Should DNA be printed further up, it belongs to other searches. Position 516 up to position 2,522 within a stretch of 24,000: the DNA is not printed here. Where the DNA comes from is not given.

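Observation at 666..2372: Thermosome paralogue with degenerate ATP-site motifs and a His-rich (nickel-binding-like) C-terminal tail, a few kb from the urease locus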

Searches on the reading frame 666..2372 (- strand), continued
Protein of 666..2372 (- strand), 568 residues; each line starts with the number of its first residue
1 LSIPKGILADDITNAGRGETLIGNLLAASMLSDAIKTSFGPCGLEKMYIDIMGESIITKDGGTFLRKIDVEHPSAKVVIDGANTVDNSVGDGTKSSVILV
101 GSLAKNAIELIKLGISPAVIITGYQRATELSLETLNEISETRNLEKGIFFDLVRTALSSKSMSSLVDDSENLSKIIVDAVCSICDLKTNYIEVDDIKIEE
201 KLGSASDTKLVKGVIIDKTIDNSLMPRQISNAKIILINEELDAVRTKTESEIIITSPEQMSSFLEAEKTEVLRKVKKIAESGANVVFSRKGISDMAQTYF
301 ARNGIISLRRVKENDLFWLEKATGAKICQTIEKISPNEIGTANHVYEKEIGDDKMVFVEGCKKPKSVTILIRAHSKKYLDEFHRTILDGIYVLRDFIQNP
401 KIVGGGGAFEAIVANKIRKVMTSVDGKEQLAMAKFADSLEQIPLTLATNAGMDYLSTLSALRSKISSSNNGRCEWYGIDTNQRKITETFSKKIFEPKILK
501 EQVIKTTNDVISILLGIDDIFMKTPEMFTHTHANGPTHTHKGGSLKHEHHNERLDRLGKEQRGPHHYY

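Call 27: find_homologous_proteins(query=P0126)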
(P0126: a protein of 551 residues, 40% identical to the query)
Query P0126 (551 aa): 8000 proteins with E <= 0.001 among 8000 candidates; the best 120 are listed.
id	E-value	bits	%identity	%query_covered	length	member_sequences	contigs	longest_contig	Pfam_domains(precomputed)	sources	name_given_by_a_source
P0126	0.0e+0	1163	100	100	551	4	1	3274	PF00118.30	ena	-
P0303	2.1e-231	787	67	99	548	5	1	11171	PF00118.30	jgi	-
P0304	1.6e-223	761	66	97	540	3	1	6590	PF00118.30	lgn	-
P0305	9.1e-223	759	67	97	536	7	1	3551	PF00118.30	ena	-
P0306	2.7e-219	747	64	97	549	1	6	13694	PF00118.30,PF00205.29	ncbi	ncbi:MAG: thermosome subunit beta [Nitrososphaerales archaeon]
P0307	1.2e-218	745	65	98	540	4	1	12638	PF00118.30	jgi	jgi:archaeal chaperonin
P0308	2.5e-218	744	65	97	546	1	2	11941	PF00118.30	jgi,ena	-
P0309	6.9e-218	743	65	97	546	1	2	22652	PF00118.30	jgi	jgi:thermosome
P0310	1.6e-217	741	64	97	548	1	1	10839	PF00118.30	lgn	-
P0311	2.1e-217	741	65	96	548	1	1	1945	PF00118.30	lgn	-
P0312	6.2e-217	740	64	96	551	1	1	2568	PF00118.30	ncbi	-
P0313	1.2e-216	739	64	96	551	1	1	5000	PF00118.30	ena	-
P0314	3.9e-216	737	63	97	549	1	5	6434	PF00118.30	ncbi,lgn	ncbi:MAG: thermosome subunit beta [Nitrososphaerales archaeon]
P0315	7.7e-216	736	64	96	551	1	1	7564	PF00118.30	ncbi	-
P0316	1.4e-215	735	64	96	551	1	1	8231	PF00118.30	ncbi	-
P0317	1.4e-215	735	64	96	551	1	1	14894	PF00118.30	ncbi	ncbi:MAG: thermosome subunit beta [Nitrososphaerales archaeon]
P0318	2.0e-215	735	64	97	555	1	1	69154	PF00118.30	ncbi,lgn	ncbi:MAG: thermosome subunit beta [Nitrososphaerales archaeon]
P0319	2.8e-215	734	64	96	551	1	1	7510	PF00118.30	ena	-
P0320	3.4e-215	734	64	96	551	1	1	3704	PF00118.30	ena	-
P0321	4.7e-215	733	64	96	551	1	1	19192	PF00118.30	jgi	-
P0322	1.2e-214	732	65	97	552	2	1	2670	PF00118.30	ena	-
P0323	6.8e-212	723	63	96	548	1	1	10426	PF00118.30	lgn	-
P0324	7.7e-212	723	63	96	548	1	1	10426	PF00118.30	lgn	-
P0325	7.8e-212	723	63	96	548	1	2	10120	PF00118.30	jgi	jgi:thermosome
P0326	1.2e-211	722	63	96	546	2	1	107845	PF00118.30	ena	-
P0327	1.6e-211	722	64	97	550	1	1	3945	PF00118.30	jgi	jgi:thermosome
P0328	2.9e-211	721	64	97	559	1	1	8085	PF00118.30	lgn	-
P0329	5.7e-211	720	63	98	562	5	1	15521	PF00118.30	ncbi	-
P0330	6.2e-211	720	64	95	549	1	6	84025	PF00118.30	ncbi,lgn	ncbi:MAG: thermosome subunit beta [Nitrososphaerales archaeon]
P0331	8.0e-211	719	64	97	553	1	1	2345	PF00118.30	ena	-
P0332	9.8e-211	719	65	95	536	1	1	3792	PF00118.30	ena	-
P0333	3.8e-210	717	64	97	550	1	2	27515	PF00118.30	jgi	jgi:thermosome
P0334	5.6e-210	717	63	97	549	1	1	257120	PF00118.30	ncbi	-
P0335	7.2e-210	716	64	96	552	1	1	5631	PF00118.30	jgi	jgi:thermosome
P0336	9.0e-210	716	63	97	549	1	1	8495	PF00118.30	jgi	jgi:thermosome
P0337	9.2e-210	716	63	97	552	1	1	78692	PF00118.30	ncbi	ncbi:MAG: thermosome [Candidatus Nitrosomirales archaeon]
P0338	9.2e-210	716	63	97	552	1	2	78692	PF00118.30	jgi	jgi:thermosome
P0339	1.0e-209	716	64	97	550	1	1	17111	PF00118.30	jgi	jgi:thermosome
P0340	1.2e-209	715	63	96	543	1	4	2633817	PF00118.30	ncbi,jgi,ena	jgi:thermosome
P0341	1.4e-209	715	63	97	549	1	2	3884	PF00118.30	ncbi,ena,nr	ncbi:MAG TPA: thermosome subunit beta [Nitrososphaerales archaeon]|nr:thermosome subunit beta [Nitro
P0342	1.5e-209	715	63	96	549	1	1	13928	PF00118.30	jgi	jgi:thermosome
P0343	1.6e-209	715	63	96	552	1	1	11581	PF00118.30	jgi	jgi:thermosome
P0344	1.9e-209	715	64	97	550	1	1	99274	PF00118.30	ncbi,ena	-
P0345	4.9e-209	713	63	98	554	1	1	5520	PF00118.30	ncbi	-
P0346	5.0e-209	713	63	97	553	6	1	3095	PF00118.30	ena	-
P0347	7.2e-209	713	64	97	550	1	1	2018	PF00118.30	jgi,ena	-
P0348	1.7e-208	712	63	96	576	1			PF00118.30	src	-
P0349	1.8e-208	712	63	96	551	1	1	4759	PF00118.30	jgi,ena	-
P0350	1.8e-208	712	63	96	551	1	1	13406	PF00118.30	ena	-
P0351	1.9e-208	712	63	96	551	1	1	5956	PF00118.30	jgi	-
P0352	2.6e-208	711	63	96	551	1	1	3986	PF00118.30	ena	-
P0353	3.5e-208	711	63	96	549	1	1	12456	PF00118.30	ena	-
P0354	4.6e-208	710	63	97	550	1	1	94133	PF00118.30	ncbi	-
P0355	6.4e-208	710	63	95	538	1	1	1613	PF00118.30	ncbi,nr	ncbi:MAG TPA: thermosome subunit beta, partial [Nitrososphaera sp.]|nr:thermosome subunit beta [Nitr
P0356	1.5e-207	709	62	96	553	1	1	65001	PF00118.30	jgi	jgi:thermosome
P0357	2.0e-207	708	61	99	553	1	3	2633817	PF00118.30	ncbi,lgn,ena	-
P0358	4.0e-207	707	62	96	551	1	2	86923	PF00118.30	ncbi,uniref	ncbi:thermosome subunit beta [Nitrososphaera sp.]|uniref:thermosome subunit beta n=1 Tax=Nitrosospha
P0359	4.6e-207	707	62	96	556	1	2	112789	PF00118.30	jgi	jgi:thermosome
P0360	4.7e-207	707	62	96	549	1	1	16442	PF00118.30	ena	-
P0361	5.4e-207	707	63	96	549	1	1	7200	PF00118.30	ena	-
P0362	5.5e-207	707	62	96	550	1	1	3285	PF00118.30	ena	-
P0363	9.1e-207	706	62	96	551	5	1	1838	PF00118.30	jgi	-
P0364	1.0e-206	706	62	96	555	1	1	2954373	PF00118.30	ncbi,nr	ncbi:thermosome subunit beta [Candidatus Nitrososphaera evergladensis]|nr:thermosome subunit beta [C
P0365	1.1e-206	706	63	96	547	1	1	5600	PF00118.30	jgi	-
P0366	1.1e-206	706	62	96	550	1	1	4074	PF00118.30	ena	-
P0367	1.1e-206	706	62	96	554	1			PF00118.30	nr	nr:thermosome subunit beta [uncultured Nitrososphaera sp.]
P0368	1.2e-206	706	63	95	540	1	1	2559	PF00118.30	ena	-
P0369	1.3e-206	705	62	96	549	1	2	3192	PF00118.30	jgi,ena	jgi:thermosome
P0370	1.6e-206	705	62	95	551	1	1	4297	PF00118.30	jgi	jgi:thermosome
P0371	1.7e-206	705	62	96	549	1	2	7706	PF00118.30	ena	-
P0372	2.1e-206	705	63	95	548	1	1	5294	PF00118.30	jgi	jgi:thermosome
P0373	2.2e-206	705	63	96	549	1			PF00118.30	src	-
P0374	2.6e-206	704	63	95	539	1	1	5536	PF00118.30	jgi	-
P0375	2.9e-206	704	62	96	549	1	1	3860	PF00118.30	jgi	jgi:archaeal chaperonin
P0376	3.1e-206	704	63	96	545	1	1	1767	PF00118.30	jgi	-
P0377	3.1e-206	704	62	96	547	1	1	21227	PF00118.30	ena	-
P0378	3.1e-206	704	62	96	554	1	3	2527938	PF00118.30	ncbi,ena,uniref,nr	ncbi:thermosome subunit beta [Nitrososphaera viennensis]|uniref:Archaeal thermosome n=2 Tax=Nitrosos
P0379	3.4e-206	704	63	96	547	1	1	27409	PF00118.30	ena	-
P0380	3.6e-206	704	62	96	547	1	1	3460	PF00118.30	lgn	-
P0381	3.6e-206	704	62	96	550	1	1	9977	PF00118.30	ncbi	ncbi:MAG: thermosome subunit beta [Nitrososphaera sp.]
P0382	3.7e-206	704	62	95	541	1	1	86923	PF00118.30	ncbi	-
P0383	3.8e-206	704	63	96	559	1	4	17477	PF00118.30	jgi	jgi:thermosome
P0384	3.9e-206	704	63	96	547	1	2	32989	PF00118.30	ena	-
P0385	4.3e-206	704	62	96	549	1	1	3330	PF00118.30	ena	-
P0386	4.4e-206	704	62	96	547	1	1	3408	PF00118.30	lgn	-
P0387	4.4e-206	704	63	96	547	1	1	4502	PF00118.30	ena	-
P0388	4.5e-206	704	62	99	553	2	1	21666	PF00118.30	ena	-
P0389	4.6e-206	704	62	96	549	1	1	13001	PF00118.30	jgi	jgi:thermosome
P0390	4.6e-206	704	62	96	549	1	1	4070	PF00118.30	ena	-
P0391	5.1e-206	704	61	97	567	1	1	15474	PF00118.30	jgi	jgi:thermosome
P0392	5.5e-206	703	62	96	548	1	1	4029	PF00118.30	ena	-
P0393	5.7e-206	703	62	96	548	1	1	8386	PF00118.30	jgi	jgi:thermosome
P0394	6.2e-206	703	63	96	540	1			PF00118.30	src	-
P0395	6.6e-206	703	63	96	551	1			PF00118.30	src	-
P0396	7.2e-206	703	62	96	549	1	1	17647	PF00118.30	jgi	jgi:archaeal chaperonin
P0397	8.0e-206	703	62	96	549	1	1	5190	PF00118.30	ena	-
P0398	8.2e-206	703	61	97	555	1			PF00118.30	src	-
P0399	8.2e-206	703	62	96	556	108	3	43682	PF00118.30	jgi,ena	-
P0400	8.3e-206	703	62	96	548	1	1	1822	PF00118.30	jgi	jgi:archaeal chaperonin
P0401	8.6e-206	703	62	96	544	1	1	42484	PF00118.30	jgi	jgi:thermosome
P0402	8.7e-206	703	62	96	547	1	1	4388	PF00118.30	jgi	-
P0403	8.9e-206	703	62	96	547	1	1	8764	PF00118.30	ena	-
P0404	9.6e-206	703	62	96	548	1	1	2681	PF00118.30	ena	-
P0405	9.6e-206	703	62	95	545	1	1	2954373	PF00118.30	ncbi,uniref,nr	ncbi:thermosome subunit [Candidatus Nitrososphaera evergladensis SR1]|uniref:Thermosome subunit n=2 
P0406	1.0e-205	703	62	96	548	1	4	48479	PF00118.30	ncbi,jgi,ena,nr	ncbi:MAG TPA: thermosome subunit beta [Nitrososphaeraceae archaeon]|jgi:thermosome|nr:thermosome sub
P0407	1.0e-205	702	62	96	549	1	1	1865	PF00118.30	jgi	jgi:archaeal chaperonin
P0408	1.0e-205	702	62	96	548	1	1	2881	PF00118.30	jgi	jgi:archaeal chaperonin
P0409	1.1e-205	702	62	95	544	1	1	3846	PF00118.30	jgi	jgi:thermosome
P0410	1.1e-205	702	62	95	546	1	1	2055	PF00118.30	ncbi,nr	ncbi:MAG: TCP-1/cpn60 chaperonin family protein, partial [Thermoproteota archaeon]|nr:TCP-1/cpn60 ch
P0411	1.1e-205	702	63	96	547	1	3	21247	PF00118.30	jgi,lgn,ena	-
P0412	1.2e-205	702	61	96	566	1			PF00118.30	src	-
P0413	1.2e-205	702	62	96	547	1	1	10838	PF00118.30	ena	-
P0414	1.2e-205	702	63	96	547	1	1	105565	PF00118.30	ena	-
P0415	1.6e-205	702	63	96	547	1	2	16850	PF00118.30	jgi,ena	-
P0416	1.6e-205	702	63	96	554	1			PF00118.30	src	-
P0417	1.9e-205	702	62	96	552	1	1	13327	PF00118.30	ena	-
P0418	2.0e-205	702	62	96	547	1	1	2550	PF00118.30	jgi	jgi:thermosome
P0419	2.5e-205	701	62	96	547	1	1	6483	PF00118.30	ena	-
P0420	2.6e-205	701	62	96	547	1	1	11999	PF00118.30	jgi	-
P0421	2.8e-205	701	62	96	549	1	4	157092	PF00118.30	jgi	jgi:thermosome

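Call 29: search_solved_structures(query=window:666-2372:-, show_alignments=2, max_evalue=1e-60)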
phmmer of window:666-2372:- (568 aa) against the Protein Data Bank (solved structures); distinct sequences matched with E-value up to 1e-60: 92 (the best 60 are shown).
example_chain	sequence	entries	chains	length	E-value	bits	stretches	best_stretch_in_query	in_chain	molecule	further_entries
3j1e_A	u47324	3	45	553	7e-112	378.1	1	4-522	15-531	Chaperonin beta subunit | Chaperonin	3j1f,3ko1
6xhi_A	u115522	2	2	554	4.1e-110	372.2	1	4-521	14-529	Thermosome subunit beta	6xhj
4xcg_B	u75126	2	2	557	4.1e-110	372.2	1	4-521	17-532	Thermosome subunit beta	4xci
4xcd_A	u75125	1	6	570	4.5e-110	372.1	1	4-521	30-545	Thermosome subunit beta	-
1q3r_A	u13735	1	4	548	5.4e-110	371.8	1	24-522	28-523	Thermosome alpha subunit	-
1q3s_A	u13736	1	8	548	1.8e-109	370.1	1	24-522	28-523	Thermosome alpha subunit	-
1q2v_A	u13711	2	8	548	8.3e-109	367.9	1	24-522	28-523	Thermosome alpha subunit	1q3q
9rwp_A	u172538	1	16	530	6.2e-108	365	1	5-522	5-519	Ancestral Group II Chaperonin (ACII)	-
4xcg_A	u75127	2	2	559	1.2e-105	357.5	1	12-527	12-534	Thermosome subunit alpha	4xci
3j1b_A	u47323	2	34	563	7.8e-105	354.8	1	13-522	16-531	Chaperonin alpha subunit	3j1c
3j3x_A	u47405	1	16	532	4.1e-103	349.1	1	5-521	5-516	Chaperonin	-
3kfb_A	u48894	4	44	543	4.1e-103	349.1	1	5-521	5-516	Chaperonin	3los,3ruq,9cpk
3rus_A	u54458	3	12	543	5.4e-103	348.7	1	5-521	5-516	Chaperonin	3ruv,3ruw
1a6d_B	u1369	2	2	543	1.3e-102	347.5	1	19-523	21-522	THERMOSOME (BETA SUBUNIT)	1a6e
1a6d_A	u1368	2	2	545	2e-102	346.9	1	22-523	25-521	THERMOSOME (ALPHA SUBUNIT)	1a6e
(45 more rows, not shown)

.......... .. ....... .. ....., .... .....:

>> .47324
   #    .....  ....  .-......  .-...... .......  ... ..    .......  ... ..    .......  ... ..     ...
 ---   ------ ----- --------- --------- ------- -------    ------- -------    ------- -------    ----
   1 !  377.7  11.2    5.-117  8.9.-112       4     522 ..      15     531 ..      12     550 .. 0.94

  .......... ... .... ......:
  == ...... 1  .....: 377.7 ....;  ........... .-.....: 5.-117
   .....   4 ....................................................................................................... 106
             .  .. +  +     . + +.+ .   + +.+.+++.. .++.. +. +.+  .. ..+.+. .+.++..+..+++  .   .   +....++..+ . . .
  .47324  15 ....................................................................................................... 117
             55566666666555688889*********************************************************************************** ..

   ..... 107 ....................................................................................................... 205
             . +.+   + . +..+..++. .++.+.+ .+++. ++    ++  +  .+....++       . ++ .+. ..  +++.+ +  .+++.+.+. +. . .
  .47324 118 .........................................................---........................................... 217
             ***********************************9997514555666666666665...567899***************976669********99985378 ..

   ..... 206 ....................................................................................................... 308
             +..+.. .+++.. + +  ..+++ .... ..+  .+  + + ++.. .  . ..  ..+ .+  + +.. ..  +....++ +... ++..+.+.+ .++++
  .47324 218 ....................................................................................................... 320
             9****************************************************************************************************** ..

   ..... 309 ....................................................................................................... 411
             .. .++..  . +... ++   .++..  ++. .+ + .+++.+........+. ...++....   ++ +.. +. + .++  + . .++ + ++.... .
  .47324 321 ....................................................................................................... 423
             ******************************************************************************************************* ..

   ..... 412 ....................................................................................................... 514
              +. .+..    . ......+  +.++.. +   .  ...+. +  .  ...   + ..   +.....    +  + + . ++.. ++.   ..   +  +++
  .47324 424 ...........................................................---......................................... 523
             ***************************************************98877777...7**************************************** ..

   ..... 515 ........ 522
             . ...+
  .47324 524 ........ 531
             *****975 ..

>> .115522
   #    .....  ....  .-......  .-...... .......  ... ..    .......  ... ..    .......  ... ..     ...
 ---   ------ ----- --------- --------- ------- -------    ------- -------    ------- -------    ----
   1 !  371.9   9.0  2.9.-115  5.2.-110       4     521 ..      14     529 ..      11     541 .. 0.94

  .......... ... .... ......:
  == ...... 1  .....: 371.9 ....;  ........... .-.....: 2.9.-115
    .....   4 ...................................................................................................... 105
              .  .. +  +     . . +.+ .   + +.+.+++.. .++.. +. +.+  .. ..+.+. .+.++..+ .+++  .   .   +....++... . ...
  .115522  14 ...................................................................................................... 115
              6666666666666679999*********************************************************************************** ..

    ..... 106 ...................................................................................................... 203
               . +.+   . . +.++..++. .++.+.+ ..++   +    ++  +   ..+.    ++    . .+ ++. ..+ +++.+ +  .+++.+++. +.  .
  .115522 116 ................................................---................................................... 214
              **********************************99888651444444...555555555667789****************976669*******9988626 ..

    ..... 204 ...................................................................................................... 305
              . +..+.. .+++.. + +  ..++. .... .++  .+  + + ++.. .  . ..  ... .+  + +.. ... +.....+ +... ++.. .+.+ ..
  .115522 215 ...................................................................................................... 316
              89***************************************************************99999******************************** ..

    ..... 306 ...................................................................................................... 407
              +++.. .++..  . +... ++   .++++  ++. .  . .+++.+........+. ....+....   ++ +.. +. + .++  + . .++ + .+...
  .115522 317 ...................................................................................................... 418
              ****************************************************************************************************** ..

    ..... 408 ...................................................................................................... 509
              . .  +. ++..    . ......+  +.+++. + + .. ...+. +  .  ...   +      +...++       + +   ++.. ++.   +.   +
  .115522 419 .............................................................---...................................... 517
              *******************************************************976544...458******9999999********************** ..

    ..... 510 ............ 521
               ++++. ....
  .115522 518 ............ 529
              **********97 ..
